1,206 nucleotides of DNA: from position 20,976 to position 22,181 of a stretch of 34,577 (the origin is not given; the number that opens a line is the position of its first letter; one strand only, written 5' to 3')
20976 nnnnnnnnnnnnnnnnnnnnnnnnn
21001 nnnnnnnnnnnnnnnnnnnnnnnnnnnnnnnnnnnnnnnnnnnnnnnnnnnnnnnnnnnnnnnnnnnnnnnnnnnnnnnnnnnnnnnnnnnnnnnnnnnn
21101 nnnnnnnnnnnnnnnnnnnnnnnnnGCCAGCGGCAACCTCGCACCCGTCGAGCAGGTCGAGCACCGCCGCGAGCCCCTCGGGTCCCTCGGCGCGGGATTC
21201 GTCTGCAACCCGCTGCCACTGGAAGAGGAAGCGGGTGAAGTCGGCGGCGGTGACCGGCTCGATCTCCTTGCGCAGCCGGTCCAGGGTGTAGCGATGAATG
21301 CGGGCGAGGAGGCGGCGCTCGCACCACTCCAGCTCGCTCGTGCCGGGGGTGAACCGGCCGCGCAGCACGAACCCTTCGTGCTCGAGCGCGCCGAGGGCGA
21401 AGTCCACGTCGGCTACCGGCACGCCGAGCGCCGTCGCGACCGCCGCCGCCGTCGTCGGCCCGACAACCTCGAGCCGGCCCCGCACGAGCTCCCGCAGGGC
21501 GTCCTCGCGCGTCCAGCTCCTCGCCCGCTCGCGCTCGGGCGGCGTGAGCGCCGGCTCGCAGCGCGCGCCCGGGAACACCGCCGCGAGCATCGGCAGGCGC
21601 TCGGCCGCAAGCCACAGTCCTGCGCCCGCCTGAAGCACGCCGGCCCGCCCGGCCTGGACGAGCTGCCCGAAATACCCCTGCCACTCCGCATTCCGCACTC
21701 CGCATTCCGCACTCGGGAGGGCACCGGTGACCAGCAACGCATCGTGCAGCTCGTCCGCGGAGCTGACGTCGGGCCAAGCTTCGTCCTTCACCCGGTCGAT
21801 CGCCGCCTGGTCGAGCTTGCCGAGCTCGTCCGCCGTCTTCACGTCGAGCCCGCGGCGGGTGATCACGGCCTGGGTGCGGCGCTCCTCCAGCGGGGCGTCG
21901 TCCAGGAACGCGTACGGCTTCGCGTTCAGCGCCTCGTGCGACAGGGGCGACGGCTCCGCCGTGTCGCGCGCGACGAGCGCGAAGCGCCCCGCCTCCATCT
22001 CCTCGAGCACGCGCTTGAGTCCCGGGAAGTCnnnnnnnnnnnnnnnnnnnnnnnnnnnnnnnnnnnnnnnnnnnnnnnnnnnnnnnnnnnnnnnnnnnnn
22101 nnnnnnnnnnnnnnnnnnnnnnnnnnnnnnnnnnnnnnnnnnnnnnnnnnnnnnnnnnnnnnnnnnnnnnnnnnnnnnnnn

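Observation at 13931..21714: A dispersed, nearly invariant 31-nt element built from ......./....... heptamers colonises coding DNA, concentrated on DNA-damage genes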

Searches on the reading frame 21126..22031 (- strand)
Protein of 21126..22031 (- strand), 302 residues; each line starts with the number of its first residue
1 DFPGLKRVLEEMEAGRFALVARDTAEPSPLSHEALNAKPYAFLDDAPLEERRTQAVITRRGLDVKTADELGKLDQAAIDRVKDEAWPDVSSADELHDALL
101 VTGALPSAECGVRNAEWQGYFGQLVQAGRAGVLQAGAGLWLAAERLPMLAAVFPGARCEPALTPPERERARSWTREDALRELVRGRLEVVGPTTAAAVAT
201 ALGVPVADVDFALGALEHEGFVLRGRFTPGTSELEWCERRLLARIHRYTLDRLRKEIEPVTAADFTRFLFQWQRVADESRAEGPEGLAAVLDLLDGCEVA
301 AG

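Call 88: search_solved_structures(query=window:21126-22031:-, show_alignments=1, max_evalue=0.01)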
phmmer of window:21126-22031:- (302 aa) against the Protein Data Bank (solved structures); distinct sequences matched with E-value up to 0.01: 1.
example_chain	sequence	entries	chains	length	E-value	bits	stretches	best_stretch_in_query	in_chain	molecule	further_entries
7lhl_A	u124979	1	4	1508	4e-15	59.7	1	1-301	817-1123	ATP-dependent DNA helicase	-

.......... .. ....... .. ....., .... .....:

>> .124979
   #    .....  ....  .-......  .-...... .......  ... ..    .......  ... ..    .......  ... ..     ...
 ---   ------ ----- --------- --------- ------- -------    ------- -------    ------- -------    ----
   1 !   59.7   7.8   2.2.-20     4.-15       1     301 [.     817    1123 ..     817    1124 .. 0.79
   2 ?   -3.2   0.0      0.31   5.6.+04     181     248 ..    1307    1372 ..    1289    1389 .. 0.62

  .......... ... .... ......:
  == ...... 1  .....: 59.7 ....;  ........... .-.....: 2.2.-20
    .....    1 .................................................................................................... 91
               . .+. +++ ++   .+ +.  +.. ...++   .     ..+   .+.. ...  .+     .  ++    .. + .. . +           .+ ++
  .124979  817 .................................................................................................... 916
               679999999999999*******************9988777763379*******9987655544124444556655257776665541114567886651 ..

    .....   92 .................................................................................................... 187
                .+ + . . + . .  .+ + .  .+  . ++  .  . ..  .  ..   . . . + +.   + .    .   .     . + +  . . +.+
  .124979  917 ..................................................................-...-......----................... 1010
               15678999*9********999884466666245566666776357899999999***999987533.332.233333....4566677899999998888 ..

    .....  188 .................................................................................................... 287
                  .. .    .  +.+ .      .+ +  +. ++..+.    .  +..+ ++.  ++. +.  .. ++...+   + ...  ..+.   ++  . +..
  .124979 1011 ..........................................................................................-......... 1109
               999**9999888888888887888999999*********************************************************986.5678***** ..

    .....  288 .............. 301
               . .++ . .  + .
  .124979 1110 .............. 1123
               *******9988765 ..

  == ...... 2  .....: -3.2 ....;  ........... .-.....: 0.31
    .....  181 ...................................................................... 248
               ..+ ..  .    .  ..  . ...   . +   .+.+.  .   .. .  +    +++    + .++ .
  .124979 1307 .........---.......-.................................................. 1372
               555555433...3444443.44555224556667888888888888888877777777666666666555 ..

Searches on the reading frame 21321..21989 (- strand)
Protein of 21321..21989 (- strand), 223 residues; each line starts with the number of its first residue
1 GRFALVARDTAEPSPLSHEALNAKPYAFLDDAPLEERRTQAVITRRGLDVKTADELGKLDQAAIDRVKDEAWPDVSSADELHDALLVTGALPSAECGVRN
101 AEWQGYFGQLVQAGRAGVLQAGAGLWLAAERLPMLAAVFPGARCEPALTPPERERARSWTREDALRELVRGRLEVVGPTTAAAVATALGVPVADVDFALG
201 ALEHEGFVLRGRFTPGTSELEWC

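Call 19: search_solved_structures(query=window:21321-21989:-, show_alignments=1, max_evalue=1)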
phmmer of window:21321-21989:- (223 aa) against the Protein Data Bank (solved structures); distinct sequences matched with E-value up to 1: 1.
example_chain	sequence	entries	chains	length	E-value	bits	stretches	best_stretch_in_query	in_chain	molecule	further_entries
9sgv_A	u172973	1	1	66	0.74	12.8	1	173-209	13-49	Ap3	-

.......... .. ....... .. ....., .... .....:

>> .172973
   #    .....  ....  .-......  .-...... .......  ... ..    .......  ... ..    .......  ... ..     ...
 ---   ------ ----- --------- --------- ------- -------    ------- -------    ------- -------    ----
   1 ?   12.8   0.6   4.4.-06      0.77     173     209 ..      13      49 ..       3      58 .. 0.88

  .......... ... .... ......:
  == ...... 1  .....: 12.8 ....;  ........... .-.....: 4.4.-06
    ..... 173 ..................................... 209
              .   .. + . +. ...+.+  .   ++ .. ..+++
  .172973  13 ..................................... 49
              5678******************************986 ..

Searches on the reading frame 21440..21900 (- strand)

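Call 17: search_solved_structures(query=window:21440-21900:-, show_alignments=1, max_evalue=1)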
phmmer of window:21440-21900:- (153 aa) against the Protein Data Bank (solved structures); distinct sequences matched with E-value up to 1: 0.
